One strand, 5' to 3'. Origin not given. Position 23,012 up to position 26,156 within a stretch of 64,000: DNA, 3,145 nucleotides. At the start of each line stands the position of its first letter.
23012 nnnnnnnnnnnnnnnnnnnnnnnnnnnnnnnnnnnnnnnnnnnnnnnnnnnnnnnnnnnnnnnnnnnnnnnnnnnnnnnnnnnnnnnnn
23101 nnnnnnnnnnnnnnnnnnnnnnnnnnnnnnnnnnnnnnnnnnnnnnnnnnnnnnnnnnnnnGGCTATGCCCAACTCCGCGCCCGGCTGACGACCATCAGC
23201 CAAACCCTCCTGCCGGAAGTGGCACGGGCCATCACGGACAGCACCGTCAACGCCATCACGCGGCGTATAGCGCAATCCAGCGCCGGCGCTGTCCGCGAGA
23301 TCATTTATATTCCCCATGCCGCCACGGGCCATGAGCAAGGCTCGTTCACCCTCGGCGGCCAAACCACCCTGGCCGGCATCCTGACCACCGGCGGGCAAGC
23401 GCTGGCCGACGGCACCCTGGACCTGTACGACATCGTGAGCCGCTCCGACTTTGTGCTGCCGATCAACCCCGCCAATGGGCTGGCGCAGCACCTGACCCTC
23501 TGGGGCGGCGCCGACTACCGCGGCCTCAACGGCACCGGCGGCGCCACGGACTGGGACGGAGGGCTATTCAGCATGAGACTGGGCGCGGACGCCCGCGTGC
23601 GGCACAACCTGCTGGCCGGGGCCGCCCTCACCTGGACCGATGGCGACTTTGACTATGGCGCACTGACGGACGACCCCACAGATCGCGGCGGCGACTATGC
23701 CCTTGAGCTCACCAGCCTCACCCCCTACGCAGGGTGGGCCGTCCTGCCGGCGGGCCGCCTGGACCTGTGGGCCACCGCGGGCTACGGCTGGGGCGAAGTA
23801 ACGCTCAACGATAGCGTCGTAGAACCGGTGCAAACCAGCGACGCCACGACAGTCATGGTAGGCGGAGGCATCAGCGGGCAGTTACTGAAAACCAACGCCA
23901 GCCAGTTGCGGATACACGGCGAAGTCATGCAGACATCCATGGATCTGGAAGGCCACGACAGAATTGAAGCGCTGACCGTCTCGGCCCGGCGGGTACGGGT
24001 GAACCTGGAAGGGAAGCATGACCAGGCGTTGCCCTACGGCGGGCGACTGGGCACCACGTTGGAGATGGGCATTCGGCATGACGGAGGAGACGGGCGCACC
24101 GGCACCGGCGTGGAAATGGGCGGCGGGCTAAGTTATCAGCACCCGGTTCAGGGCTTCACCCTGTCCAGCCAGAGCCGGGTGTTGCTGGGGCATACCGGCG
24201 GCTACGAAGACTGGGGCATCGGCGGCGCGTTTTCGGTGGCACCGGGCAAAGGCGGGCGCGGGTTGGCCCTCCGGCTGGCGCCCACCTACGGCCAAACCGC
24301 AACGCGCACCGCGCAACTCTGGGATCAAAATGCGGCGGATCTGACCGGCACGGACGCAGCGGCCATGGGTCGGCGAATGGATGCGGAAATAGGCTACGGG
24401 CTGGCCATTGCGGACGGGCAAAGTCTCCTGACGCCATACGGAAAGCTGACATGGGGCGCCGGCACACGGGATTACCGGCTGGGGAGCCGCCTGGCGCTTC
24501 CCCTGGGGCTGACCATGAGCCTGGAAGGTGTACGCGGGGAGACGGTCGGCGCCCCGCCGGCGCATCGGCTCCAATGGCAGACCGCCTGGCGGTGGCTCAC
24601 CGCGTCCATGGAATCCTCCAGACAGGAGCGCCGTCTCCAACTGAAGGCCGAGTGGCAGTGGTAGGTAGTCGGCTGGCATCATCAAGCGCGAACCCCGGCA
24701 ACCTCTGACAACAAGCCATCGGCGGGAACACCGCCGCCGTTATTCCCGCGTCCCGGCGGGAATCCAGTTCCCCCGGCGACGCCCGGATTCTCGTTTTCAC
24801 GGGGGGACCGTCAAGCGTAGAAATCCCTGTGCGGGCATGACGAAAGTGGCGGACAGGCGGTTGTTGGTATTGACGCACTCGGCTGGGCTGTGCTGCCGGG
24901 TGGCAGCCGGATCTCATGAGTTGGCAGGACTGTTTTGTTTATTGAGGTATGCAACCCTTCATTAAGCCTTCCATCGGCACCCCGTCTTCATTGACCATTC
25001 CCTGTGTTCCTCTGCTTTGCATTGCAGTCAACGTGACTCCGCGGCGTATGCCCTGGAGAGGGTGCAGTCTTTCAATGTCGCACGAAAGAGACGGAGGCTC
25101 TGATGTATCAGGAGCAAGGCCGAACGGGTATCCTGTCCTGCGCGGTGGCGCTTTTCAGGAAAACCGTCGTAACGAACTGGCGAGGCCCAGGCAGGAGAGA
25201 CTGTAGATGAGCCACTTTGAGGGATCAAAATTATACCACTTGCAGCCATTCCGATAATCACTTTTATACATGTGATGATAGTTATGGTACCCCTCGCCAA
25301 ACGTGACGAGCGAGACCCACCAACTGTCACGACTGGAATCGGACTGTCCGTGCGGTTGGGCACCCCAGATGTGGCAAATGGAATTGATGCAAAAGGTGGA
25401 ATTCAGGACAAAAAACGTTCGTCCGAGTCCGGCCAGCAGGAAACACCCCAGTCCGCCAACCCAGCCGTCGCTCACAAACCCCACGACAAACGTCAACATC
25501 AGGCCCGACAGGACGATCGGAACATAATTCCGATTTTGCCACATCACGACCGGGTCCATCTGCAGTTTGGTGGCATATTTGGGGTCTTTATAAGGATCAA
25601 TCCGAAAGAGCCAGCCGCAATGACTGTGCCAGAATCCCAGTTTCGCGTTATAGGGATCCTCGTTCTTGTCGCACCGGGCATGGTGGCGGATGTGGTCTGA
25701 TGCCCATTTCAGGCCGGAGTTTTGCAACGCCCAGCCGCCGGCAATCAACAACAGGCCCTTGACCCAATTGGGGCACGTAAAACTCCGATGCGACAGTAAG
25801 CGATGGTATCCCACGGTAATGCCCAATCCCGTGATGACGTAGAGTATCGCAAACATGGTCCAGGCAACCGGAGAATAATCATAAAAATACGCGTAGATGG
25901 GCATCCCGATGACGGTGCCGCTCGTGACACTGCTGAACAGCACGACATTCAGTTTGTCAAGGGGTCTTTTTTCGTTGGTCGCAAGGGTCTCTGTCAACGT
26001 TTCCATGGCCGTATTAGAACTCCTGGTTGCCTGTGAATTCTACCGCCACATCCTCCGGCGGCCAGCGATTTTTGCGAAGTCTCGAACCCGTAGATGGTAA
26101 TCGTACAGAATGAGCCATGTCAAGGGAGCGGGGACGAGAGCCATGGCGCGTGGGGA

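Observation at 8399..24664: A giant protein of about 5,400 aa combining Calx-beta, Ig and cadherin arrays with an autotransporter-like barrel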

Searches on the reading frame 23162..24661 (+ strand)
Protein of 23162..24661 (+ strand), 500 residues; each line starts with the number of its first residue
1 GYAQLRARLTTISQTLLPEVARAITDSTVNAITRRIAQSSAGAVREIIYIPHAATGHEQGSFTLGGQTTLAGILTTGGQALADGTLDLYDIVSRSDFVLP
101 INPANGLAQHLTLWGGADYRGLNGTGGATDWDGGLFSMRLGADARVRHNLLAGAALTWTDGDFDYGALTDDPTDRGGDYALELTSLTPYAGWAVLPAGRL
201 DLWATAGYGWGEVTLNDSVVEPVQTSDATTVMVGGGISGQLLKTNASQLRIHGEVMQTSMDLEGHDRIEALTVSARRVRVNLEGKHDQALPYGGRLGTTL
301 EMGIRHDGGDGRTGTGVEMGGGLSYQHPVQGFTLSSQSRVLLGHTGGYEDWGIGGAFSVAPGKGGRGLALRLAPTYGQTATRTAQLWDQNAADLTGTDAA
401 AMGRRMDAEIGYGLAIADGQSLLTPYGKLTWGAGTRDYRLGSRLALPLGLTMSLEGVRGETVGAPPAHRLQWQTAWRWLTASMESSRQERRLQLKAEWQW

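Call 18: search_protein_representatives(protein=window:23162-24661:+)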
Query: 500 residues. Proteins with E-value up to 0.001 (for the whole library): 6008; up to 1e-10: 4844; up to 1e-30: 1541. The best 150 are listed.
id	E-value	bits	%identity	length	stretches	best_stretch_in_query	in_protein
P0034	2.8e-199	679.7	70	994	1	6-478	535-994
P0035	5.1e-196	668.9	70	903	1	7-478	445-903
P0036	1.9e-176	604.3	63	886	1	1-478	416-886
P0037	3.3e-141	488.1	54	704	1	12-476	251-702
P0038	3.4e-140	484.7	57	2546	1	7-478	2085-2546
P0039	4.8e-137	474.3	58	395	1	92-478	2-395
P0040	1.9e-116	406.4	50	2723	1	6-493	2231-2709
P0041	2.8e-115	402.5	50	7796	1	7-493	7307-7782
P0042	1.1e-112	394.0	48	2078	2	10-471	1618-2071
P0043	1.4e-111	390.3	50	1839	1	7-469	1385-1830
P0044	5.9e-109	381.7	46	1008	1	8-492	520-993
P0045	4.2e-108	378.8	45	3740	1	6-471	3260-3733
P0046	1.2e-107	377.3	48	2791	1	12-470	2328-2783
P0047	4.5e-107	375.5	48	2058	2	6-466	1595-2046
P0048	1.8e-105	370.1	45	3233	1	7-471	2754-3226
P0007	2.1e-105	369.9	50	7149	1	12-469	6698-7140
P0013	9.4e-95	334.8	45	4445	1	11-468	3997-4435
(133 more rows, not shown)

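Call 19: find_homologous_proteins(query=window:23162-24661:+, max_evalue=1e-10)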
Query window:23162-24661:+ (500 aa): 101 proteins with E <= 1e-10 among 8000 candidates.
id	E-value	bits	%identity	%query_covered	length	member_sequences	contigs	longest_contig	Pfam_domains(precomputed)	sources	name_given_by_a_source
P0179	1.0e-200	686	69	94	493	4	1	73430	PF03797.26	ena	-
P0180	1.5e-200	686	69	94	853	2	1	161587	PF03797.26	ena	-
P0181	1.4e-196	672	67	94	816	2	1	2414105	-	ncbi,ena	-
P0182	1.0e-185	637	62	96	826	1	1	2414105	PF03797.26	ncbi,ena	-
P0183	2.8e-177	609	61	96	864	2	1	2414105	PF03797.26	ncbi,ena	-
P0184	5.8e-177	608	61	95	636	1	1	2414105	PF03797.26,PF26918.1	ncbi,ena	-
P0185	3.1e-176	605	61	96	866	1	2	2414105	PF03797.26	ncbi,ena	-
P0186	9.8e-176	604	60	96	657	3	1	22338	PF03797.26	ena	-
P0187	4.8e-161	555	57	95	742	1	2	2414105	PF03797.26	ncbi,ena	-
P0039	1.5e-136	474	57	78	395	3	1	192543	PF03797.26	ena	-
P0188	6.3e-124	433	61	66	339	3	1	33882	-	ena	-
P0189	6.1e-113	397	48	94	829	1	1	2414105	PF06468.20,PF03797.26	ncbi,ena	-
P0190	1.4e-108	382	45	94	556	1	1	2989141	PF03797.26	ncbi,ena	-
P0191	1.8e-105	372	45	93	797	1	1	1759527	PF03797.26,PF05345.19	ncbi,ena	-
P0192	6.5e-100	354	45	91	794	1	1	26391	PF03797.26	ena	-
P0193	3.2e-93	331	41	93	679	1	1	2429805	PF21027.4,PF22352.3,PF17963.8,PF03797.26,PF02010.22,PF18911.7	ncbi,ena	-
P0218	1.4e-51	194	34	92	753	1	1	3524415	PF03160.21,PF03797.26,PF05345.19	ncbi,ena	-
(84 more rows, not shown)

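Call 22: search_solved_structures(query=A1, max_evalue=1)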
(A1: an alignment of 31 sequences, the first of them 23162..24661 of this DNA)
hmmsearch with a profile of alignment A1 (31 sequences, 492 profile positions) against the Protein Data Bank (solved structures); distinct sequences matched with E-value up to 1: 1.
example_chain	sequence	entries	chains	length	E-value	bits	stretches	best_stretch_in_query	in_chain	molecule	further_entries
4xgq_B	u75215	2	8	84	0.55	12.1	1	37-78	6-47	Antitoxin VapB30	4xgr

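Call 32: list_cluster_members(proteins=[P0181, P0182, P0004, P0007, P0013, P0017, P0031, P0023, P0193, P0218])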
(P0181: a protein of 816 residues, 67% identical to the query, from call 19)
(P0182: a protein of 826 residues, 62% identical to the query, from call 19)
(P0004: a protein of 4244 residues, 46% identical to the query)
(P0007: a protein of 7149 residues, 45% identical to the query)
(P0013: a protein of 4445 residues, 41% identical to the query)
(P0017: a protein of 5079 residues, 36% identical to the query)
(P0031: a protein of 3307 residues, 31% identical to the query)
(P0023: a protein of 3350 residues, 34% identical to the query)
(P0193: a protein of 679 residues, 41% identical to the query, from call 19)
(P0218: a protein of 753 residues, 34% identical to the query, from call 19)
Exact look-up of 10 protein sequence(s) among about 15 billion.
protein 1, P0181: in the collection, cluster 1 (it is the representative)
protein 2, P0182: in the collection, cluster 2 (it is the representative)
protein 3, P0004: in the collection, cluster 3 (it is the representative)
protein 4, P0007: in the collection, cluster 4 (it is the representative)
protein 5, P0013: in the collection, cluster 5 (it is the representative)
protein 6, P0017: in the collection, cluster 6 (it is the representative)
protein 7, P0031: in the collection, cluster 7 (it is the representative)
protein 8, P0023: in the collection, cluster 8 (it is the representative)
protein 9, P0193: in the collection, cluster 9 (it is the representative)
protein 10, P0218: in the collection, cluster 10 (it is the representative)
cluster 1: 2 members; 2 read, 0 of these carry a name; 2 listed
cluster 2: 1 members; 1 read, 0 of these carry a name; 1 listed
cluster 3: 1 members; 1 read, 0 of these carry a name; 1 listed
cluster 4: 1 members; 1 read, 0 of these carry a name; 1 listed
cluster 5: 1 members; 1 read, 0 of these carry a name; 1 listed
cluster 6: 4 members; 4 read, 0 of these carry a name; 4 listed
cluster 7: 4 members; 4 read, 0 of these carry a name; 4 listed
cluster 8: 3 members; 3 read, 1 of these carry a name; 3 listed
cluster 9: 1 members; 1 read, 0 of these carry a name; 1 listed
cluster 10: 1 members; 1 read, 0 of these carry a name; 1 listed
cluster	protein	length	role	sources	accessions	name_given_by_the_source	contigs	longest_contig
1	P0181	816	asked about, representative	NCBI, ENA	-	-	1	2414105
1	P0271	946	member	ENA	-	-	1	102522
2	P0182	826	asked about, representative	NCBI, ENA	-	-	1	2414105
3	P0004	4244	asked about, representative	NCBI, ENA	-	-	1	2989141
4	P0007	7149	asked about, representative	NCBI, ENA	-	-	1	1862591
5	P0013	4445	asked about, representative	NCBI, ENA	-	-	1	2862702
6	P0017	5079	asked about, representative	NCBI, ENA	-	-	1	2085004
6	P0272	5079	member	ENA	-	-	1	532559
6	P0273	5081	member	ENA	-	-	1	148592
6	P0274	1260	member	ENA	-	-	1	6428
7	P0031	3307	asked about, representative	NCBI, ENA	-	-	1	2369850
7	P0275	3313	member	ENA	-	-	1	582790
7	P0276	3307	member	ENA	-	-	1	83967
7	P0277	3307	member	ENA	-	-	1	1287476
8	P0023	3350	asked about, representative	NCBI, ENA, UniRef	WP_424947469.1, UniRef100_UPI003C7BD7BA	PKD domain-containing protein [Candidatus Spongiihabitans sp.] | PKD domain-containing protein n=1 Tax=Candidatus Spongiihabitans sp. TaxID=3101308 ...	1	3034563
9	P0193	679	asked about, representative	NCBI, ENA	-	-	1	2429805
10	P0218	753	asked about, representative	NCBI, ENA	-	-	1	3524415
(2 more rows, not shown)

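Call 33: predict_structure(alignment_id=A1)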
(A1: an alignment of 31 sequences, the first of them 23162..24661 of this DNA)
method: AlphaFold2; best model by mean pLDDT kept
length: 500 residues; sequences in the alignment: 31
mean_pLDDT: 78.4   pTM: 0.72
mean pLDDT of the five models: 78.4, 76.2, 75.6, 74.3, 72.0
residues with pLDDT >= 90: 150; 70-90: 223; 50-70: 77; < 50: 50
segments of 3 or more residues with pLDDT < 50: 44-57, 379-402, 481-487
pLDDT, mean of each block of 10 residues (from residue 1): 81 90 90 86 47 42 65 55 58 74 65 84 80 87 91 95 79 71 97 89 97 89 90 96 94 96 86 94 94 91 93 89 86 77 75 69 77 62 37 36 64 87 86 78 87 88 85 75 47 70
secondary structure, 60 per line:
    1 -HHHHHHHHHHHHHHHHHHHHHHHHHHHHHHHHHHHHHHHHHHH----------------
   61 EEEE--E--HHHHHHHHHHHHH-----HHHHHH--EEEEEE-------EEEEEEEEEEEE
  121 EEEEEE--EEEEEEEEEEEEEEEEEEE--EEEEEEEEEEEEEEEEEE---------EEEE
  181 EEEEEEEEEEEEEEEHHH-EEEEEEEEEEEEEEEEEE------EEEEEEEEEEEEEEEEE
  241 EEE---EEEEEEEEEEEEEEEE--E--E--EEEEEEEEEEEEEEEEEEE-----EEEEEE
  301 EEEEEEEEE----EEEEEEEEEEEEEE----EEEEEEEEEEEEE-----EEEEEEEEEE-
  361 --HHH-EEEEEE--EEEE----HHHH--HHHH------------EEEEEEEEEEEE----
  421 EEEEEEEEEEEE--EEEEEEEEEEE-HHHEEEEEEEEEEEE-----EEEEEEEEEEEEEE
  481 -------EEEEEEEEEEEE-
elements in order: H2-44 E61-64 H70-82 H88-93 E96-101 E109-126 E129-147 E150-167 E177-195 E200-217 E224-243 E247-262 E271-289 E295-309 E314-327 E332-344 E350-359 E367-372 E375-378 H383-386 H389-392 E405-416 E421-432 E435-445 E450-461 E467-480 E488-499

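Call 36: fold_search(model_id=the predicted structure, library=pdb)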
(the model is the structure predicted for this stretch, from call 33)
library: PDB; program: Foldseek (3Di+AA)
matches with E <= 10: 686; with E <= 0.001: 91
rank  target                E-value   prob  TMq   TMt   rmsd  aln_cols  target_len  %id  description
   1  9p1u_F                4.9e-06  1.00  0.38  0.40  15.4       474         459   10  beta-barrel assembly machine from Escherichia coli in an late state of LptD assembly (released 2026-03-11)
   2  5ixm_C                7.4e-06  1.00  0.36  0.34  19.7       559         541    9  The LPS Transporter LptDE from Yersinia pestis, core complex (released 2016-05-18)
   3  5ixm_E                2.0e-05  1.00  0.35  0.33  20.1       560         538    9  The LPS Transporter LptDE from Yersinia pestis, core complex (released 2016-05-18)
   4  5ixm_A                2.1e-05  1.00  0.37  0.34  19.7       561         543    9  The LPS Transporter LptDE from Yersinia pestis, core complex (released 2016-05-18)
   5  6h7v_B                2.9e-05  1.00  0.40  0.32  13.6       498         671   11  Crystal structure of BauA, the Ferric preacinetobactin receptor from Acinetobacter baumannii (released 2018-10-10)
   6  3kvn_A                3.2e-05  1.00  0.28  0.23  15.9       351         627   14  Crystal structure of the full-length autotransporter EstA from Pseudomonas aeruginosa (released 2010-01-26)
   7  4rhb_A                3.9e-05  1.00  0.31  0.29  14.9       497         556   11  Crystal structure of the lipopolysaccharide assembly complex LptD-LptE from the Escherichia coli outer membrane (released 2015-08-26)
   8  9a39_MODEL_1_A        4.3e-05  1.00  0.29  0.20  22.3       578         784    8  Model of E. coli LptD by in-cell photo-crosslinking MS and deep learning (released 2023-02-24)
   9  3kvn_X                5.3e-05  1.00  0.28  0.23  15.8       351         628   14  Crystal structure of the full-length autotransporter EstA from Pseudomonas aeruginosa (released 2010-01-26)
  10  6z8y_B                5.6e-05  1.00  0.43  0.35  10.1       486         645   12  Copper transporter OprC (released 2021-06-09)
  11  4n4r_A                6.8e-05  1.00  0.36  0.34  20.0       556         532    8  Structure basis of lipopolysaccharide biogenesis (released 2014-06-25)
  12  9i93_A                7.1e-05  1.00  0.36  0.33  18.4       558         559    8  Cryo-EM structure of Shigella flexneri LptDE bound by a Bicyclic peptide molecule (Compound 2) (released 2025-10-15)
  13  6h7f_A                8.3e-05  1.00  0.40  0.31  12.9       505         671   10  Crystal structure of BauA, the Ferric preacinetobactin receptor from Acinetobacter baumannii in complex with Fe3+-Prea (released 2018-10-10)
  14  9a31_MODEL_1_A        8.3e-05  1.00  0.41  0.30  12.6       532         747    9  Model of E. coli fhuA by in-cell photo-crosslinking MS and deep learning (released 2023-02-24)
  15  9nn6_A                9.7e-05  1.00  0.35  0.30  14.8       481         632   10  E. coli Cir in Complex with the RBD of Microcin V (released 2025-09-24)
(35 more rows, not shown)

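Call 39: search_protein_families(library=ncbifam, proteins=[window:23162-24661:+], max_evalue=1)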
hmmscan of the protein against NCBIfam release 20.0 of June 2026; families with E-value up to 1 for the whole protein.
window:23162-24661:+ (500 aa): 1 family
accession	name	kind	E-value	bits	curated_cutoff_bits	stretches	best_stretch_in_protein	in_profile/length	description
TIGR01414.1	autotrans_barl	domain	0.025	13.6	16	1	396-432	276-312/432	autotransporter outer membrane beta-barrel domain-containing protein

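Call 58: find_related_loci(query=A3, collection=genome_contigs, flank=3000)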
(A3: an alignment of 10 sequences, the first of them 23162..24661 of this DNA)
Query A3 (500 aa) in genome_contigs; peptide patterns used: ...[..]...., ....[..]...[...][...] (x = any residue, [..] = any of these).
182 stretches matched a pattern; 144 encode a relative of the query (tblastn E <= 1e-3); the best 80 are kept; 80 distinct loci.
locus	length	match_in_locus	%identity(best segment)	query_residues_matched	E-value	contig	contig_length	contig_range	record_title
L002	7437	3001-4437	47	6-493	3e-125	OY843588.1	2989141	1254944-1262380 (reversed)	MAG: Nitrospirales bacterium isolate 9819de21-22ad-4990-9a47-e653be90bc7c genome assembly, chromosome: 1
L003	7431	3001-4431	48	6-493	9e-124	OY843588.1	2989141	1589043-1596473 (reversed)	MAG: Nitrospirales bacterium isolate 9819de21-22ad-4990-9a47-e653be90bc7c genome assembly, chromosome: 1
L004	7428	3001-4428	47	6-493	1e-122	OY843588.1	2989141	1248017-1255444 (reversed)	MAG: Nitrospirales bacterium isolate 9819de21-22ad-4990-9a47-e653be90bc7c genome assembly, chromosome: 1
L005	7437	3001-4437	47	6-497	8e-123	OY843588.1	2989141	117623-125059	MAG: Nitrospirales bacterium isolate 9819de21-22ad-4990-9a47-e653be90bc7c genome assembly, chromosome: 1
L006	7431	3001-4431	47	6-493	3e-122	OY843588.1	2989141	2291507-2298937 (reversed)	MAG: Nitrospirales bacterium isolate 9819de21-22ad-4990-9a47-e653be90bc7c genome assembly, chromosome: 1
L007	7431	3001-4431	47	6-493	3e-122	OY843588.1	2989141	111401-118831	MAG: Nitrospirales bacterium isolate 9819de21-22ad-4990-9a47-e653be90bc7c genome assembly, chromosome: 1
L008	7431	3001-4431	47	6-493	9e-121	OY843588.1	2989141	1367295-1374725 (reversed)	MAG: Nitrospirales bacterium isolate 9819de21-22ad-4990-9a47-e653be90bc7c genome assembly, chromosome: 1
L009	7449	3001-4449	45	6-497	5e-120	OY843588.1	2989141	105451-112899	MAG: Nitrospirales bacterium isolate 9819de21-22ad-4990-9a47-e653be90bc7c genome assembly, chromosome: 1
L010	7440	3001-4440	45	5-493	8e-120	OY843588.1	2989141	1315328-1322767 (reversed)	MAG: Nitrospirales bacterium isolate 9819de21-22ad-4990-9a47-e653be90bc7c genome assembly, chromosome: 1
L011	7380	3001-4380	47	6-473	9e-119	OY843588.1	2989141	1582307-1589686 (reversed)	MAG: Nitrospirales bacterium isolate 9819de21-22ad-4990-9a47-e653be90bc7c genome assembly, chromosome: 1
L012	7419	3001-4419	46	6-489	3e-118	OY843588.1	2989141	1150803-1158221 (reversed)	MAG: Nitrospirales bacterium isolate 9819de21-22ad-4990-9a47-e653be90bc7c genome assembly, chromosome: 1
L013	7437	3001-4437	45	6-495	6e-118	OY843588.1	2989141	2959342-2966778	MAG: Nitrospirales bacterium isolate 9819de21-22ad-4990-9a47-e653be90bc7c genome assembly, chromosome: 1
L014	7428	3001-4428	44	12-497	1e-116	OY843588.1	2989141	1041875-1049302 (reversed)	MAG: Nitrospirales bacterium isolate 9819de21-22ad-4990-9a47-e653be90bc7c genome assembly, chromosome: 1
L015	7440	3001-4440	45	5-493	1e-116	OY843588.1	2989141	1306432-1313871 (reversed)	MAG: Nitrospirales bacterium isolate 9819de21-22ad-4990-9a47-e653be90bc7c genome assembly, chromosome: 1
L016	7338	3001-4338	47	6-468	3e-115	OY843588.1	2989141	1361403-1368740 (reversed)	MAG: Nitrospirales bacterium isolate 9819de21-22ad-4990-9a47-e653be90bc7c genome assembly, chromosome: 1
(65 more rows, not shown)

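Call 63: predict_structure(alignment_id=A2)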
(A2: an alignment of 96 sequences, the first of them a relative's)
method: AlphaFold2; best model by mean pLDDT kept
length: 556 residues; sequences in the alignment: 96
mean_pLDDT: 82.2   pTM: 0.78
mean pLDDT of the five models: 82.2, 79.4, 79.1, 78.0, 77.6
residues with pLDDT >= 90: 304; 70-90: 110; 50-70: 84; < 50: 58
segments of 3 or more residues with pLDDT < 50: 1-13, 15-19, 23-31, 47-51, 53-55, 461-479
pLDDT, mean of each block of 10 residues (from residue 1): 39 48 47 53 55 49 61 68 71 95 96 92 84 62 65 75 75 75 64 88 91 92 94 97 95 98 97 96 98 88 97 98 96 98 95 97 97 97 95 96 95 93 87 91 91 71 45 44 87 94 90 88 92 91 89 86
secondary structure, 60 per line:
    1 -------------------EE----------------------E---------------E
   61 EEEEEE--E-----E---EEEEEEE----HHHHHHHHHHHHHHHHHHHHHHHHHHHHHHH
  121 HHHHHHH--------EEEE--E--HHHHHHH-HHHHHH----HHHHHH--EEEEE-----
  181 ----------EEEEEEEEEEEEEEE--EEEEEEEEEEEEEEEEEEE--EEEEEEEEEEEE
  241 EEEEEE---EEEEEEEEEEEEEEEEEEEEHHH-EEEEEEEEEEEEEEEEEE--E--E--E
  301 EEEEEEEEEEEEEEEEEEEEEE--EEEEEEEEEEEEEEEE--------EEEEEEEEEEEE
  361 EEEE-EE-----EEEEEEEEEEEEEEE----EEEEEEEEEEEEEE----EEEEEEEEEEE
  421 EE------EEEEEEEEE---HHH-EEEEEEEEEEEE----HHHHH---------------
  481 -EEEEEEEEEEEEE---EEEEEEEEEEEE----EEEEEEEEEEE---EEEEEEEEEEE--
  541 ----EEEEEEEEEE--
elements in order: E60-66 E79-85 H90-127 E136-139 H145-151 H153-158 H163-168 E171-175 E191-205 E208-226 E229-246 E250-269 E274-291 E300-322 E325-340 E349-364 E373-387 E392-405 E410-422 E429-437 E445-456 H461-465 E482-494 E498-509 E514-524 E528-538 E545-554

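Call 65: fold_search(model_id=the predicted structure, library=pdb)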
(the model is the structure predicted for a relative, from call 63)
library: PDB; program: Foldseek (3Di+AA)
matches with E <= 10: 737; with E <= 0.001: 101
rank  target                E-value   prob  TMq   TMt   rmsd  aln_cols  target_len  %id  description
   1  6z8y_B                1.6e-05  1.00  0.38  0.33  10.2       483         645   10  Copper transporter OprC (released 2021-06-09)
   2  3qq2_C                2.1e-05  1.00  0.31  0.62   6.3       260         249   17  Crystal Structure of the Beta Domain of the Bordetella Autotransporter Brka (released 2011-04-13)
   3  6z8s_A                2.1e-05  1.00  0.37  0.33  10.8       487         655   10  Copper transporter OprC (released 2021-06-09)
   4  6z8r_A                2.4e-05  1.00  0.37  0.33  10.3       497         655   10  Copper transporter OprC (released 2021-06-09)
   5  5fok_B                2.6e-05  1.00  0.35  0.31  13.7       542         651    9  Crystal structure of the siderophore receptor PiuA from Pseudomonas aeruginosa (released 2016-05-11)
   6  3kvn_X                3.0e-05  1.00  0.28  0.25  12.6       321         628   16  Crystal structure of the full-length autotransporter EstA from Pseudomonas aeruginosa (released 2010-01-26)
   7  6z91_A                3.2e-05  1.00  0.34  0.30  10.8       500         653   11  Copper transporter OprC (released 2021-06-30)
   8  9oaa_T                4.0e-05  1.00  0.33  0.24  17.4       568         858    8  The structure of TdfH from Neisseria gonorrhoeae (released 2026-01-21)
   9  3kvn_A                4.2e-05  1.00  0.28  0.25   8.0       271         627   16  Crystal structure of the full-length autotransporter EstA from Pseudomonas aeruginosa (released 2010-01-26)
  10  5fok_A                4.7e-05  1.00  0.35  0.31  13.1       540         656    8  Crystal structure of the siderophore receptor PiuA from Pseudomonas aeruginosa (released 2016-05-11)
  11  6z99_A                4.9e-05  1.00  0.34  0.30  11.0       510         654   11  Copper transporter OprC (released 2021-06-30)
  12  3qq2_B                5.1e-05  1.00  0.29  0.57   6.2       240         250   17  Crystal Structure of the Beta Domain of the Bordetella Autotransporter Brka (released 2011-04-13)
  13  3qq2_A                5.1e-05  1.00  0.29  0.56   6.3       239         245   16  Crystal Structure of the Beta Domain of the Bordetella Autotransporter Brka (released 2011-04-13)
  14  6fom_B                5.1e-05  1.00  0.38  0.34  10.4       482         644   11  Copper transporter OprC (released 2019-03-13)
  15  5iv9_A                5.1e-05  1.00  0.27  0.21  20.3       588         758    8  The LPS Transporter LptDE from Klebsiella pneumoniae, full-length (released 2016-05-18)
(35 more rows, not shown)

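Call 72: search_protein_families(library=pfam, alignment_id=A1, max_evalue=0.01)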
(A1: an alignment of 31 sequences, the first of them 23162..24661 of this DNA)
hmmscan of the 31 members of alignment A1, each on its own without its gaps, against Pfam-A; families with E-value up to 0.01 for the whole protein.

A. member 1, window:23162-24661:+ (500 aa): 2 families
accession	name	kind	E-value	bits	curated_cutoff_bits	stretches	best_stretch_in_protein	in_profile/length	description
PF03797.25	Autotransporter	-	1.6e-09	38.3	26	1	115-313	3-207/255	Autotransporter beta-domain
PF13505.12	OMP_b-brl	-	0.0014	19.2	28.7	1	115-238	24-137/175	Outer membrane protein beta-barrel domain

B. families by the number of members that match (of 31 scanned): 9 families
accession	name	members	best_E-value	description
PF03797.25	Autotransporter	17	1.5e-15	Autotransporter beta-domain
PF13505.12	OMP_b-brl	9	7.7e-06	Outer membrane protein beta-barrel domain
PF03160.20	Calx-beta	5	4.7e-21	Calx-beta domain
PF00028.23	Cadherin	2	0.0029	Cadherin domain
PF00041.27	fn3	1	7.9e-09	Fibronectin type III domain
PF02368.24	Big_2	1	2.9e-05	Bacterial Ig-like domain (group 2)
PF16323.11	DUF4959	1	0.00072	Domain of unknown function (DUF4959)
PF17963.7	Big_9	1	0.0029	Bacterial Ig domain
PF05345.18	He_PIG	1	0.0054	Putative Ig domain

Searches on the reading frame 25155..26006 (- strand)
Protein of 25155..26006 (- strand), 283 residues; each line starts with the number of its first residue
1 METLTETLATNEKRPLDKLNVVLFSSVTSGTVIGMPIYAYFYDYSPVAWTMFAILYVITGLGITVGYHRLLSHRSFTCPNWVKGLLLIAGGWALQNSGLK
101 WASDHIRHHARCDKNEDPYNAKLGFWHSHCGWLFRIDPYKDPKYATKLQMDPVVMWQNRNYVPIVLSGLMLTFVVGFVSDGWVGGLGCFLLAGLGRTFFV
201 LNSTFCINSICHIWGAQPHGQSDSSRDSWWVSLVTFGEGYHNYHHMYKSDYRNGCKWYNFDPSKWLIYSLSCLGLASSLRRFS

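Call 12: search_protein_families(library=pfam, proteins=[window:25155-26006:-])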
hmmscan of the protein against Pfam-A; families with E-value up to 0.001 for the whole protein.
window:25155-26006:- (283 aa): 1 family
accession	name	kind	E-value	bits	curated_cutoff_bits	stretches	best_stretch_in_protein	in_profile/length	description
PF00487.30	FA_desaturase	-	1.8e-20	74.3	29.7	1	49-261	3-232/253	Fatty acid desaturase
